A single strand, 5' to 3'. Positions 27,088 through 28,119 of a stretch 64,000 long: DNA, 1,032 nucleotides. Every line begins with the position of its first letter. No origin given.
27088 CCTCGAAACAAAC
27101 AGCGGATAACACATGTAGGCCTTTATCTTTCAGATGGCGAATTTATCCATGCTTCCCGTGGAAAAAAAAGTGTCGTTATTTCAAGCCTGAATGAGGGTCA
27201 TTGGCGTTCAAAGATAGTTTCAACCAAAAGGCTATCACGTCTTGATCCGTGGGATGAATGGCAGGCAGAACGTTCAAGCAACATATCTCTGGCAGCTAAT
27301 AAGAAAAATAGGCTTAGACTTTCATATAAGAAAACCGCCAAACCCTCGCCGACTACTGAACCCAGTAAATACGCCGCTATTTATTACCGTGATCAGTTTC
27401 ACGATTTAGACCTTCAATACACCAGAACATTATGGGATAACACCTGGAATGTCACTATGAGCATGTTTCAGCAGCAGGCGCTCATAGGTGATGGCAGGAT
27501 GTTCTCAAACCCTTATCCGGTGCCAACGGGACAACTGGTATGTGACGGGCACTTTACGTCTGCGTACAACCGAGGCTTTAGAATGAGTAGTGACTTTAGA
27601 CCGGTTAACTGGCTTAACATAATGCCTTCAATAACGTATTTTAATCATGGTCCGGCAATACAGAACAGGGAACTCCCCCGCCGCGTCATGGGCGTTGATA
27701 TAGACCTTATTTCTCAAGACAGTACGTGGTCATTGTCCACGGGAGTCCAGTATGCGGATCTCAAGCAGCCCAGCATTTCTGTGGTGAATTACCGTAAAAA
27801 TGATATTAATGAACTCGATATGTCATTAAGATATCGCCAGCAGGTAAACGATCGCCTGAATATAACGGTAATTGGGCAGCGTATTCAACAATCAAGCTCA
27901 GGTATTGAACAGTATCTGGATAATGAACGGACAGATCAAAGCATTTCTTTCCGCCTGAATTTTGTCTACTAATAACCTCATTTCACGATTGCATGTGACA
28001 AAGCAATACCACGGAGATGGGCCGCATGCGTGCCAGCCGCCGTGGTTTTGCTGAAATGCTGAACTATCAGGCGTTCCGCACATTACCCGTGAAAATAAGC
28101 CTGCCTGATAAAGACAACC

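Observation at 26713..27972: NlpC/P60 peptidoglycan endopeptidase fused to an apparent C-terminal outer-membrane beta-barrel (autotransporter-like architecture)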

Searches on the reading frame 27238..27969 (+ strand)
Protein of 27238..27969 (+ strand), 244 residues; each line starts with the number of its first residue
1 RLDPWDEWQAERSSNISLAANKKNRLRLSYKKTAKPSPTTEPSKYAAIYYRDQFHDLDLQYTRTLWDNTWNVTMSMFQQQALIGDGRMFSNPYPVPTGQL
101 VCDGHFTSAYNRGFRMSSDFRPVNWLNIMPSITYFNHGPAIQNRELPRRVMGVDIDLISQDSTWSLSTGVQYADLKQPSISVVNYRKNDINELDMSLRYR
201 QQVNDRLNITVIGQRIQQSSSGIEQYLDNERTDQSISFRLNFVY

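Call 14: search_protein_families(library=pfam, alignment_id=A2, max_evalue=10)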
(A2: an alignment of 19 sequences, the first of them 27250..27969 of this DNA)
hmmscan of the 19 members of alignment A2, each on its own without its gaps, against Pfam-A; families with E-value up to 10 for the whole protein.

A. member 1, window:27250-27969:+ (240 aa): 1 family
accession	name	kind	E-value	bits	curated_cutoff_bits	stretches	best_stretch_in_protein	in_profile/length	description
PF05813.17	Orthopox_F7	-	0.13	12.9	25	1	176-200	52-76/80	Orthopoxvirus F7 protein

B. families by the number of members that match (of 19 scanned): 5 families
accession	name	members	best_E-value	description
PF19089.6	DUF5777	1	0.0002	Membrane bound beta barrel domain (DUF5777)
PF14905.12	OMP_b-brl_3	1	0.02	Outer membrane protein beta-barrel family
PF06629.18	MipA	1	0.032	MltA-interacting protein MipA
PF21197.3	PgaA_barrel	1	0.038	PgaA membrane beta barrel domain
PF05813.17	Orthopox_F7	1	0.13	Orthopoxvirus F7 protein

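Call 21: search_protein_representatives(alignment_id=A2)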
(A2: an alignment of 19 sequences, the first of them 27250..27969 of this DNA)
Query: 19 sequences, 247 profile positions. Proteins with E-value up to 0.001 (for the whole library): 115; up to 1e-10: 96; up to 1e-30: 40. The best 115 are listed.
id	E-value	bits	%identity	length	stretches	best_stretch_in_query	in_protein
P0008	3.0e-88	311.9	-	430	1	2-247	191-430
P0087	3.0e-69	249.7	-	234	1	13-247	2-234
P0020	1.1e-67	244.6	-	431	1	2-247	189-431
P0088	1.1e-67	244.5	-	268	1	3-247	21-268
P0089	1.5e-65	237.6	-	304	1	3-247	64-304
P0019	2.0e-65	237.2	-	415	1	5-247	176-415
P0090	2.2e-65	237.0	-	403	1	2-247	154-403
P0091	2.3e-63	230.4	-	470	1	15-247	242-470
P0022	1.9e-61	224.2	-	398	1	3-247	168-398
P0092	1.0e-58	215.2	-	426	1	2-247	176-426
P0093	3.2e-56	207.0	-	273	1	3-247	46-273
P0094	9.3e-56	205.5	-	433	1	12-247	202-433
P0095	6.1e-54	199.6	-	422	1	12-247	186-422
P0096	6.5e-51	189.6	-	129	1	119-247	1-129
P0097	3.0e-49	184.2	-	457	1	25-247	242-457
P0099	3.3e-47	177.5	-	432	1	15-247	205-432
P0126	7.1e-29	117.5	-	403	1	54-247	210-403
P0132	1.2e-26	110.2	-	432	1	54-247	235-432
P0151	1.0e-19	87.5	-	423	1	54-245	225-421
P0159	1.8e-14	70.3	-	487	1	109-247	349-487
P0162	4.2e-14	69.1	-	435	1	47-247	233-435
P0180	8.1e-10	55.0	-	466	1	107-240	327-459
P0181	8.5e-10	55.0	-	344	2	58-247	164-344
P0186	2.0e-07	47.2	-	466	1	85-247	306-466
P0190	9.1e-07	45.1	-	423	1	117-247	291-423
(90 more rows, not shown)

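Call 35: predict_structure(alignment_id=A4)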
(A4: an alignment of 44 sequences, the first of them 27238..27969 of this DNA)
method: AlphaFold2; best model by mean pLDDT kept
length: 244 residues; sequences in the alignment: 44
mean_pLDDT: 79.5   pTM: 0.73
mean pLDDT of the five models: 79.5, 78.7, 75.5, 74.7, 72.2
residues with pLDDT >= 90: 105; 70-90: 65; 50-70: 45; < 50: 29
segments of 3 or more residues with pLDDT < 50: 1-6, 85-94, 96-105
pLDDT, mean of each block of 10 residues (from residue 1): 50 93 97 76 54 88 96 97 54 47 58 97 96 92 81 96 92 82 65 88 89 84 56 82 73
secondary structure, 60 per line:
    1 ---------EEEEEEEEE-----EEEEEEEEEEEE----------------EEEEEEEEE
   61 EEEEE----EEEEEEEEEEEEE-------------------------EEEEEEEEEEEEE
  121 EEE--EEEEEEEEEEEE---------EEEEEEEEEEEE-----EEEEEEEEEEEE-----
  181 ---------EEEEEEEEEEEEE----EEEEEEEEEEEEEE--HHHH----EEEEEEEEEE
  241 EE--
elements in order: E10-18 E24-35 E52-65 E70-82 E108-123 E126-137 E147-158 E164-175 E190-202 E207-220 H223-226 E231-242

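Call 37: fold_search(model_id=the predicted structure, library=pdb)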
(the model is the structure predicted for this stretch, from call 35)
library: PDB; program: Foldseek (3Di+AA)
matches with E <= 10: 604; with E <= 0.001: 0
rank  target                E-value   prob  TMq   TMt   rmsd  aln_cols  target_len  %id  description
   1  7q5c                  1.3e-03  1.00  0.47  0.46   7.1       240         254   10  Crystal structure of OmpG in space group 96 (released 2022-11-16)
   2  5odw_A                1.6e-03  1.00  0.46  0.18   8.5       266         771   11  Structure of the FpvAI-pyocin S2 complex (released 2017-11-08)
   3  5odw_B                2.7e-03  1.00  0.44  0.18   8.3       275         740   11  Structure of the FpvAI-pyocin S2 complex (released 2017-11-08)
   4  2iwv_A                3.7e-03  1.00  0.51  0.46   6.9       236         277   11  Structure of the monomeric outer membrane porin OmpG in the open and closed conformation (released 2006-08-14)
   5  6h7v_A                3.9e-03  1.00  0.45  0.20   8.1       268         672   15  Crystal structure of BauA, the Ferric preacinetobactin receptor from Acinetobacter baumannii (released 2018-10-10)
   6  3fid_A                3.9e-03  1.00  0.38  0.33  12.9       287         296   10  LpxR from Salmonella typhimurium (released 2009-02-10)
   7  2o5p_A                4.8e-03  1.00  0.45  0.18   8.3       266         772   11  Crystal structure of the full length ferric pyoverdine outer membrane receptor FpvA of Pseudomonas aeruginosa in its a (released 2007-10-30)
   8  6h7v_B                4.8e-03  1.00  0.45  0.21   8.2       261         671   16  Crystal structure of BauA, the Ferric preacinetobactin receptor from Acinetobacter baumannii (released 2018-10-10)
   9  8s34_A                5.0e-03  1.00  0.43  0.19   8.4       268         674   13  Ferric-mycobactin receptor (FemA) in complex with aeruginic acid (released 2025-02-26)
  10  2f1c                  5.5e-03  1.00  0.47  0.46   6.8       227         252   10  Crystal structure of the monomeric porin OmpG (released 2006-06-27)
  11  2o5p_B                5.5e-03  1.00  0.45  0.18   8.2       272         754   11  Crystal structure of the full length ferric pyoverdine outer membrane receptor FpvA of Pseudomonas aeruginosa in its a (released 2007-10-30)
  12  9ex3_A                6.1e-03  1.00  0.42  0.18   9.2       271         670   13  Ferric-mycobactin receptor (FemA) in complex with dihydroaeruginoic acid (released 2025-02-26)
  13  6eus_A                7.4e-03  1.00  0.54  0.40   7.5       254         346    8  Crystal structure of the outer membrane channel DcaP of Acinetobacter baumannii (released 2018-11-14)
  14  2wvp                  7.4e-03  1.00  0.49  0.47   6.8       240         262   11  Synthetically modified OmpG (released 2010-07-14)
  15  2iah_A                7.7e-03  1.00  0.45  0.18   8.6       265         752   11  Crystal structure of the ferripyoverdine receptor of the outer membrane of Pseudomonas aeruginosa bound to ferripyover (released 2007-09-11)
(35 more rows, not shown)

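Call 51: search_solved_structures(query=A4, max_evalue=10)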
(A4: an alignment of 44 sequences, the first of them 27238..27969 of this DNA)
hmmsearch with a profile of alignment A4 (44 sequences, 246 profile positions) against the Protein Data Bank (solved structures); distinct sequences matched with E-value up to 10: 0.

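Call 52: search_protein_families(library=ncbifam, alignment_id=A4, max_evalue=1)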
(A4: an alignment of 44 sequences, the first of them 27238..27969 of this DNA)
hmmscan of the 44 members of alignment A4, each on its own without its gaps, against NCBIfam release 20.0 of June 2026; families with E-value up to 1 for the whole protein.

A. member 1, window:27238-27969:+ (244 aa): 0 families

B. families by the number of members that match (of 44 scanned): 9 families
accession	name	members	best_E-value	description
NF033709.1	PorV_fam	2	0.032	PorV/PorQ family protein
TIGR03939.1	PGA_TPR_OMP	1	0.0021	poly-beta-1,6 N-acetyl-D-glucosamine export porin PgaA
NF049910.1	FomA_fam_porin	1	0.0052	FomA family porin-like outer membrane protein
NF007740.0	PRK10420.1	1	0.012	L-lactate permease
NF007434.0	PRK09980.1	1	0.048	porin OmpL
TIGR04056.1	OMP_RagA_SusC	1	0.072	SusC/RagA family TonB-linked outer membrane protein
NF033652.1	LbtU_sider_porin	1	0.073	LbtU family siderophore porin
NF041027.1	GSU2204_Se_pt_1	1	0.13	GSU2204 family CXXCH-containing (seleno)protein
NF004224.0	PRK05671.1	1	0.17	aspartate-semialdehyde dehydrogenase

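Call 57: list_cluster_members(proteins=[P0190, P0186, P0180, P0159, P0132, P0126, P0099, P0181, P0162, P0151])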
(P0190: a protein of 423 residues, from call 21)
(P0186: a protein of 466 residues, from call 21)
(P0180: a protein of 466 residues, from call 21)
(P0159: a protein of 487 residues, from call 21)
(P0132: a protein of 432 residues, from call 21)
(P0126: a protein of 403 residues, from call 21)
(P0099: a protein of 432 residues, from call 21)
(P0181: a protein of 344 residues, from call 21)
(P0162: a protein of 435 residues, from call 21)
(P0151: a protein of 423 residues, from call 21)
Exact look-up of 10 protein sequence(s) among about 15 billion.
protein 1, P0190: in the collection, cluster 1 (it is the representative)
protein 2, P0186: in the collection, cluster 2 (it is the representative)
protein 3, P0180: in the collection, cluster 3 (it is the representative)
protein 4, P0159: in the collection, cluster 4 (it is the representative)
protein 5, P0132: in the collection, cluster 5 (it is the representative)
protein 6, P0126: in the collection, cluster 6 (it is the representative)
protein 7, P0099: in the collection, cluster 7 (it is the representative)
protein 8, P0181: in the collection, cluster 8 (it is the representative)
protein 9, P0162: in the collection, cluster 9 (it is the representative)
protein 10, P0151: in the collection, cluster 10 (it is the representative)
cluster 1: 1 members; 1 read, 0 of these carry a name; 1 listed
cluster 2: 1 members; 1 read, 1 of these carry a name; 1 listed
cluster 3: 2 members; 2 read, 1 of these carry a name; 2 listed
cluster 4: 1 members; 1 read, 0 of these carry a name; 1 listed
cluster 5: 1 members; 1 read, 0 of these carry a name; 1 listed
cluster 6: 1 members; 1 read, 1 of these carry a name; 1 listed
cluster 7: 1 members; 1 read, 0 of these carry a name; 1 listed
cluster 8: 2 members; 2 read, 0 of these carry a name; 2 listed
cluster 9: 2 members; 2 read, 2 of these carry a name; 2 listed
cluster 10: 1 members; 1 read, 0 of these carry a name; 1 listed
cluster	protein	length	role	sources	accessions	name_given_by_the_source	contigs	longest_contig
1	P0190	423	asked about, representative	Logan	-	-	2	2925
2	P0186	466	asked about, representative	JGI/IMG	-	lipoprotein Spr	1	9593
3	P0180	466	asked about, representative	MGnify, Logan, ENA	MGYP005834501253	CR=1 FL=1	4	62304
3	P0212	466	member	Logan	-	-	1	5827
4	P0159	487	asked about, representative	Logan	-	-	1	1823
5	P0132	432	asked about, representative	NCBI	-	-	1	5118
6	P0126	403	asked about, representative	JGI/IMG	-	hypothetical protein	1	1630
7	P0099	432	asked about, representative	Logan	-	-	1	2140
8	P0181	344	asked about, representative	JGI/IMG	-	-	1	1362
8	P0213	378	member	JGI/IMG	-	-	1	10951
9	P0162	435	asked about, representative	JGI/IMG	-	hypothetical protein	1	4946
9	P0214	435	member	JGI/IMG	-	hypothetical protein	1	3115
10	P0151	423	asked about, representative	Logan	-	-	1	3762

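Call 64: search_protein_families(library=pfam, alignment_id=A4, max_evalue=10)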
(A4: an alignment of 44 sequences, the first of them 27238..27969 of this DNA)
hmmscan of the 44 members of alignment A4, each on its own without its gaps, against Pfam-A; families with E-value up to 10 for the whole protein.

A. member 1, window:27238-27969:+ (244 aa): 1 family
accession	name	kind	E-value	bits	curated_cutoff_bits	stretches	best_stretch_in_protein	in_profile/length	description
PF05813.17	Orthopox_F7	-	0.13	12.8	25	1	180-204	52-76/80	Orthopoxvirus F7 protein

B. families by the number of members that match (of 44 scanned): 10 families
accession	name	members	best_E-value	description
PF14905.12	OMP_b-brl_3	2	0.0044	Outer membrane protein beta-barrel family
PF19089.6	DUF5777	1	0.0002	Membrane bound beta barrel domain (DUF5777)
PF18939.6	DUF5686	1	0.0032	Family of unknown function (DUF5686)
PF13547.12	GTA_TIM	1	0.02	GTA TIM-barrel-like domain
PF06629.18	MipA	1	0.033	MltA-interacting protein MipA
PF21012.3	DUF6850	1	0.036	Family of unknown function (DUF6850)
PF21197.3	PgaA_barrel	1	0.039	PgaA membrane beta barrel domain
PF05813.17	Orthopox_F7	1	0.13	Orthopoxvirus F7 protein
PF24088.1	DUF7373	1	0.17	Domain of unknown function (DUF7373) N-terminal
PF22610.1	CovS-like_HAMP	1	0.2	Histidine kinase, HAMP domain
